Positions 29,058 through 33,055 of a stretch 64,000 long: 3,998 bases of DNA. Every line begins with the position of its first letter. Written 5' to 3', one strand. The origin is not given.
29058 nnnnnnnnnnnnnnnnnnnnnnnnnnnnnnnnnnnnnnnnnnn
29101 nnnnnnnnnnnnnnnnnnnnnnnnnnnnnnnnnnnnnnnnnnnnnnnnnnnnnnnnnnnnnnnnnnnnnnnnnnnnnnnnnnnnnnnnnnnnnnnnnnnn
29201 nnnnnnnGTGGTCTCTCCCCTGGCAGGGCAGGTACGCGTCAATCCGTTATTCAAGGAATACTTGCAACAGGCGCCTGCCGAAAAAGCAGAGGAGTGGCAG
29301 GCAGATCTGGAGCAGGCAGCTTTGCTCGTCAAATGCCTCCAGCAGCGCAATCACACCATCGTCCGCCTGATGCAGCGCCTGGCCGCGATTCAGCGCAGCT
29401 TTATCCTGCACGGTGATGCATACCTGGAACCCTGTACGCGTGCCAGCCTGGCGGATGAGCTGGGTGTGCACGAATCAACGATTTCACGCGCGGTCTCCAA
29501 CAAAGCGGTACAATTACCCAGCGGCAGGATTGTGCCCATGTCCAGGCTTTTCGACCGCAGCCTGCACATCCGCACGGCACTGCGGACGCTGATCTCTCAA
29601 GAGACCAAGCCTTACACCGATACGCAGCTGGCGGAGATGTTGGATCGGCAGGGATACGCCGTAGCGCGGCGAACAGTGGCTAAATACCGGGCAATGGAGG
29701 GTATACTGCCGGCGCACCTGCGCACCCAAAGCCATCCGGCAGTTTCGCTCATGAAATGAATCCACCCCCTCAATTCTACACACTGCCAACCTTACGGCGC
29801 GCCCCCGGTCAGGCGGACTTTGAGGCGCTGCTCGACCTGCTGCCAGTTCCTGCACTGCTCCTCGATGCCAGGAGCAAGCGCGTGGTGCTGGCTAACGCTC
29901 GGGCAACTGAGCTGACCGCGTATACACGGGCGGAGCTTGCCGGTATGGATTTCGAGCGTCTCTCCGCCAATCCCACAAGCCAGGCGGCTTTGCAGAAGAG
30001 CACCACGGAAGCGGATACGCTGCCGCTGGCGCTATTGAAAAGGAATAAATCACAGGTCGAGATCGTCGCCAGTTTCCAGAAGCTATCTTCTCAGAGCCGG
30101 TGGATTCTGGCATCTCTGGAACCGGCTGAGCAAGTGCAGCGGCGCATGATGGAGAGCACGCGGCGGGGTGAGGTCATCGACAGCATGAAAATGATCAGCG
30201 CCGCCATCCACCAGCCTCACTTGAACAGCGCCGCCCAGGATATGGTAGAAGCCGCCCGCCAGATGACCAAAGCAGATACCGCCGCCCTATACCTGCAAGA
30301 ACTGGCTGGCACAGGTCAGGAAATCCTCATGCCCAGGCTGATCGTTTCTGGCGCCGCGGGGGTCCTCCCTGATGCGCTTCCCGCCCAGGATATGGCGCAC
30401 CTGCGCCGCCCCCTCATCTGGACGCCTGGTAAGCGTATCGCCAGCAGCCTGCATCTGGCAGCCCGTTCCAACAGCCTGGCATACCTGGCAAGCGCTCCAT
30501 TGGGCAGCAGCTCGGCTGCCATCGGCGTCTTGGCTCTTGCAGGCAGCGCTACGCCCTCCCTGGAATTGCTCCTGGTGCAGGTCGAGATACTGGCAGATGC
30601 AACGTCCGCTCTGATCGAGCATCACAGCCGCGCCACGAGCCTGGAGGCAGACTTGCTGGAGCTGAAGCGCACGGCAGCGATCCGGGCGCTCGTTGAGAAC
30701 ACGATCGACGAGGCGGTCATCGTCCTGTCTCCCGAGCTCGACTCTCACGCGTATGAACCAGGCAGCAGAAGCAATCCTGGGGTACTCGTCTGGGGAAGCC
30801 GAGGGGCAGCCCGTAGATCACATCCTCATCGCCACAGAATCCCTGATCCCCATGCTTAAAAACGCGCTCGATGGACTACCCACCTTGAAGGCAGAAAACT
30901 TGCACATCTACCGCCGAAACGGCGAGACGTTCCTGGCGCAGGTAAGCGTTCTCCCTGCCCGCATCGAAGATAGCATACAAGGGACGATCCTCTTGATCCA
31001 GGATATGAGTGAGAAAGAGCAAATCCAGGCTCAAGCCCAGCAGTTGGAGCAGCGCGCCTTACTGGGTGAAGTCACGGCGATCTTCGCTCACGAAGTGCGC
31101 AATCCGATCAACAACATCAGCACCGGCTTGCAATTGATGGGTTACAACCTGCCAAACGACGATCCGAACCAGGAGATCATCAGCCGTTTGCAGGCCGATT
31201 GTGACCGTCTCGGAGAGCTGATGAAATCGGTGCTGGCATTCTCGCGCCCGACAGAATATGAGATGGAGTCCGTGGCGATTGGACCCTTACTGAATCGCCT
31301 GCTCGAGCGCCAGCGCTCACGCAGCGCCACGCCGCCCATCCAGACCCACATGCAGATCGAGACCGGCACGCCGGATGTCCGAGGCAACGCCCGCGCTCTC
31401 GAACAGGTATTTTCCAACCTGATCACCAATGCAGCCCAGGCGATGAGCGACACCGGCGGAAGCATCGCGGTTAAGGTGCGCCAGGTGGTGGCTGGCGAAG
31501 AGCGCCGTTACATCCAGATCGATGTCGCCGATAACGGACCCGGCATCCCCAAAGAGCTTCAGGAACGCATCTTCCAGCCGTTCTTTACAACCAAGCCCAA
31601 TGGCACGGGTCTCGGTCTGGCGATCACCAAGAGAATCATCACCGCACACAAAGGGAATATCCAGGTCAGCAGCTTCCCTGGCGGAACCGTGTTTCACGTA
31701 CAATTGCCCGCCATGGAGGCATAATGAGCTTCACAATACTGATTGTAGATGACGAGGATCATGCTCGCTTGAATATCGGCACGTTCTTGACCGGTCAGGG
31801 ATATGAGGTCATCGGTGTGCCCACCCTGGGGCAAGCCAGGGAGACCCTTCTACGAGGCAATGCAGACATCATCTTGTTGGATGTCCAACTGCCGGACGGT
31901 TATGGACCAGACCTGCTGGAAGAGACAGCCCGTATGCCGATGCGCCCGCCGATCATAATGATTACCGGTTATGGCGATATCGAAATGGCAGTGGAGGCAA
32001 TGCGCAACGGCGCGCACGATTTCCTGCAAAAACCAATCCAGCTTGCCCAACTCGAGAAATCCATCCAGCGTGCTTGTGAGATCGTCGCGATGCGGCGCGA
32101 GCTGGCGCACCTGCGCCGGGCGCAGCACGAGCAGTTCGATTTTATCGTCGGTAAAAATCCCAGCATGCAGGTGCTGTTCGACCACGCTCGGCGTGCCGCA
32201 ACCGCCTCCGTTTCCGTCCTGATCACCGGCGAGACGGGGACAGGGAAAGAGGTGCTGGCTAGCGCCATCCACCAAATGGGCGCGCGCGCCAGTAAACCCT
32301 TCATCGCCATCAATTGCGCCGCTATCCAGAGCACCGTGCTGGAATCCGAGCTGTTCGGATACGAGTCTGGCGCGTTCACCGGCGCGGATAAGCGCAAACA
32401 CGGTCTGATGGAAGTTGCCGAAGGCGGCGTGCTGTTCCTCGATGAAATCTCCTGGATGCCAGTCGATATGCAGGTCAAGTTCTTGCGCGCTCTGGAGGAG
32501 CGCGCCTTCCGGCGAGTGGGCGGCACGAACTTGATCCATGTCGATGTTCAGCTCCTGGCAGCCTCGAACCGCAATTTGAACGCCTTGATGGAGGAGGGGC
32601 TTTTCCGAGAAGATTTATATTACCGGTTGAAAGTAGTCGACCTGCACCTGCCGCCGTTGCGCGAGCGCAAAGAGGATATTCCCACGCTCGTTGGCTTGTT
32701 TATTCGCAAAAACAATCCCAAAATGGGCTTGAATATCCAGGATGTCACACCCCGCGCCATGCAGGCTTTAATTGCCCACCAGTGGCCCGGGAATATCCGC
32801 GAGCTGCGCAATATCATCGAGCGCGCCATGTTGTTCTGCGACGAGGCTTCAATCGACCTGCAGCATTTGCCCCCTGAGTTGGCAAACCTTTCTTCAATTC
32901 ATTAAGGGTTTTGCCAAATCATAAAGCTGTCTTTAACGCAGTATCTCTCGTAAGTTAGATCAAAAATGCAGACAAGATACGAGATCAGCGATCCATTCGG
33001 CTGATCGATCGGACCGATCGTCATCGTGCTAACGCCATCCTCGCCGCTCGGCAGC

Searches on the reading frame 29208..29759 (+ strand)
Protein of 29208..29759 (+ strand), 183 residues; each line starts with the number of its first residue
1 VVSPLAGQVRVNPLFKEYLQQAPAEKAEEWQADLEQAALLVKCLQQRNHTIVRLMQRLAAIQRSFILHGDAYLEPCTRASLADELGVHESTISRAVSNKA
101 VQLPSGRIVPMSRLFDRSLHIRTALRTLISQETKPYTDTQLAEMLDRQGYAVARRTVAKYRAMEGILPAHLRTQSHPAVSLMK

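Call 7: search_protein_families(library=pfam, proteins=[window:29208-29759:+])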
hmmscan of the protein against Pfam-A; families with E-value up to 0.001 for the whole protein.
window:29208-29759:+ (183 aa): 2 families
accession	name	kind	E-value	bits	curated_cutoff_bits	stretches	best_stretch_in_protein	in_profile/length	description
PF04552.19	Sigma54_DBD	-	9.5e-32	110.4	22.8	1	30-172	4-158/160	Sigma-54, DNA binding domain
PF25213.1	HVO_A0261_N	-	0.00087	19.6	35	0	73-97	22-46/86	HVO_A0261 N-terminal domain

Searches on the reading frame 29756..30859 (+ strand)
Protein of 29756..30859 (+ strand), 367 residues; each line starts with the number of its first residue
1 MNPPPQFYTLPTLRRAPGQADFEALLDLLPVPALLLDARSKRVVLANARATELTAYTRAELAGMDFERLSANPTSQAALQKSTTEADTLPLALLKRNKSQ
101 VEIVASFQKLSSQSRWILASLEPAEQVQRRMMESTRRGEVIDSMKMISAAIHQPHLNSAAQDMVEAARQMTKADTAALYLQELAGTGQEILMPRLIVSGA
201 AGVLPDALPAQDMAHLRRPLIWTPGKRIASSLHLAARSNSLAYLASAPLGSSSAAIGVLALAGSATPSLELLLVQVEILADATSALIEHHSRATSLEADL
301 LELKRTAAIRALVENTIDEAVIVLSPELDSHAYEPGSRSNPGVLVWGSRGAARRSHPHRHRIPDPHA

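Call 7: search_protein_families(library=pfam, proteins=[window:29756-30859:+])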
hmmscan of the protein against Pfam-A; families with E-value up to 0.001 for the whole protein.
window:29756-30859:+ (367 aa): 3 families
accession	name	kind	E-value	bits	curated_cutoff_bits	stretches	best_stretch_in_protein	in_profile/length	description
PF00989.32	PAS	-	2.2e-06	28.1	22.6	1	21-76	2-56/113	PAS fold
PF13188.13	PAS_8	-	0.00027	21.2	21.8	1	22-71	3-48/65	PAS domain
PF13185.12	GAF_2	-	0.00028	21.6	28.6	1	156-288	4-136/136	GAF domain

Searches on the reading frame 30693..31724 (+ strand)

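Call 7: search_protein_families(library=pfam, proteins=[window:30693-31724:+])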
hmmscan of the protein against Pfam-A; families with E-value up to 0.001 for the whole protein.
window:30693-31724:+ (343 aa): 5 families
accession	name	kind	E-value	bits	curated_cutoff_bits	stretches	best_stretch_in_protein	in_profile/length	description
PF02518.31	HATPase_c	-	1.4e-27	96.7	26.4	1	232-340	2-109/111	Histidine kinase-, DNA gyrase B-, and HSP90-like ATPase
PF00512.31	HisKA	-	1.2e-09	38.5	26.9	1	124-186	2-63/66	His Kinase A (phospho-acceptor) domain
PF13426.13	PAS_9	-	5.8e-09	36.6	27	1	14-107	9-103/103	PAS domain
PF08448.16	PAS_4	-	4.6e-06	27.3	23.1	1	16-109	15-109/110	PAS fold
PF14501.12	HATPase_c_5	-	0.00084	19.7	22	0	235-327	5-90/102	GHKL domain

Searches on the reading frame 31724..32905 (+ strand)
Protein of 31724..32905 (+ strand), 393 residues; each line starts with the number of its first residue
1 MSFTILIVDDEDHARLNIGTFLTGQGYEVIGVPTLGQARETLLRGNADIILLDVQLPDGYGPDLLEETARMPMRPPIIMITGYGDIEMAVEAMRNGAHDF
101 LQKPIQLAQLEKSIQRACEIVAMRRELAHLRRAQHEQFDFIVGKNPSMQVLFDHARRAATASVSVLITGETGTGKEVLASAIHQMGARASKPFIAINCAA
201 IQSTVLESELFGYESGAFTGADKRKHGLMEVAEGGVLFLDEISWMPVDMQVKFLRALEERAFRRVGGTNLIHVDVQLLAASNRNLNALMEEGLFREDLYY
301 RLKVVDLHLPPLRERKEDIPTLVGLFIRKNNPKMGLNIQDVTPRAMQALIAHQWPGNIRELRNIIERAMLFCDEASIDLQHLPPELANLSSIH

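Call 7: search_protein_families(library=pfam, proteins=[window:31724-32905:+])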
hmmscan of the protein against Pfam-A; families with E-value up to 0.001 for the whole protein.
window:31724-32905:+ (393 aa): 7 families
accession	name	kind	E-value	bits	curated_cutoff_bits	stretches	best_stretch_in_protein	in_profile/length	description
PF00158.32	Sigma54_activat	-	4.1e-67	225.5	20.2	1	141-307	1-167/168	Sigma-54 interaction domain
PF25601.1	AAA_lid_14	-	5.7e-27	93.8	27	1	313-388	1-76/87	AAA+ ATPase lid domain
PF00072.30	Response_reg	-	5.8e-25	88.1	30.2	1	5-114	1-110/111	Response regulator receiver domain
PF14532.12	Sigma54_activ_2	-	3.7e-19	69.8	25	1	142-312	1-138/138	Sigma-54 interaction domain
PF07728.20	AAA_5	-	1.1e-07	32.4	22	1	165-284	2-124/139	AAA domain (dynein-related subfamily)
PF07724.20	AAA_2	-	8.5e-05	23.1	27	1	163-283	4-125/166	AAA domain (Cdc48 subfamily)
PF01078.27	Mg_chelatase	-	9.2e-05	22.4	20.3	0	158-282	18-157/207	Magnesium chelatase, subunit ChlI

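Call 42: search_protein_families(library=ncbifam, max_evalue=0.1, proteins=[window:31724-32905:+])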
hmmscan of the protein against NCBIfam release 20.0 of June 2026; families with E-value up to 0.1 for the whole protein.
window:31724-32905:+ (393 aa): 122 families (the best 25 are shown)
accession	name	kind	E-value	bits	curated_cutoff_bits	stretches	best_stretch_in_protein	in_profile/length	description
NF008469.0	PRK11361.1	equivalog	3.5e-115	385.3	714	1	4-387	6-391/461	acetoacetate metabolism transcriptional regulator AtoC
TIGR01818.1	ntrC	equivalog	7.8e-114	381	558.6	1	5-388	1-383/463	nitrogen regulation protein NR(I)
TIGR02915.1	PEP_resp_reg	equivalog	3.7e-102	342.5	502.6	1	5-380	1-380/445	PEP-CTERM-box response regulator transcription factor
NF051870.1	NAssimRespRegNtrX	equivalog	1.8e-101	340.3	600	1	4-387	3-386/452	nitrogen assimilation response regulator NtrX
NF041552.1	TF_PrdR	equivalog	1.3e-96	324.2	795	1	109-387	239-515/577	sigma-54 dependent transcriptional regulator PrdR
NF041946.1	LuxO_transreg_Vib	equivalog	3e-95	319.7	800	1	20-390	14-384/463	quorum-sensing sigma-54 dependent transcriptional regulator LuxO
NF007689.0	PRK10365.1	equivalog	4.4e-95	319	760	1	4-387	7-387/441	sigma-54-dependent response regulator transcription factor ZraR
TIGR01817.1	nifA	equivalog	1.4e-93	314.5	528.85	1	115-382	172-438/534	nif-specific transcriptional activator NifA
NF011695.0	PRK15115.1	equivalog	2.1e-92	310.2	763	1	4-370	8-366/445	two-component system response regulator GlrR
NF008176.1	PRK10923.1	equivalog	9.8e-92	308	620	1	5-388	6-387/469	nitrogen regulation protein NR(I)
NF038308.1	RNA_repair_RtcR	equivalog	1.3e-90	304.8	650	1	87-390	124-440/530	RNA repair transcriptional activator RtcR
NF050807.1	TransRegFlbDCaul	equivalog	3.3e-90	303.1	750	1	25-381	23-360/454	sigma-54-dependent transcriptional regulator FlbD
NF049963.1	RespRegFlgRCampy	domain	7.7e-86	288.6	750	1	5-379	3-374/429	fla regulon two-component system response regulator FlgR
NF003451.0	PRK05022.1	equivalog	1.1e-82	278.4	476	1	125-375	176-426/512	nitric oxide reductase transcriptional regulator NorR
TIGR02329.1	propionate_PrpR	equivalog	7e-79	265.8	499.2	1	105-373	183-451/526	propionate catabolism operon regulatory protein PrpR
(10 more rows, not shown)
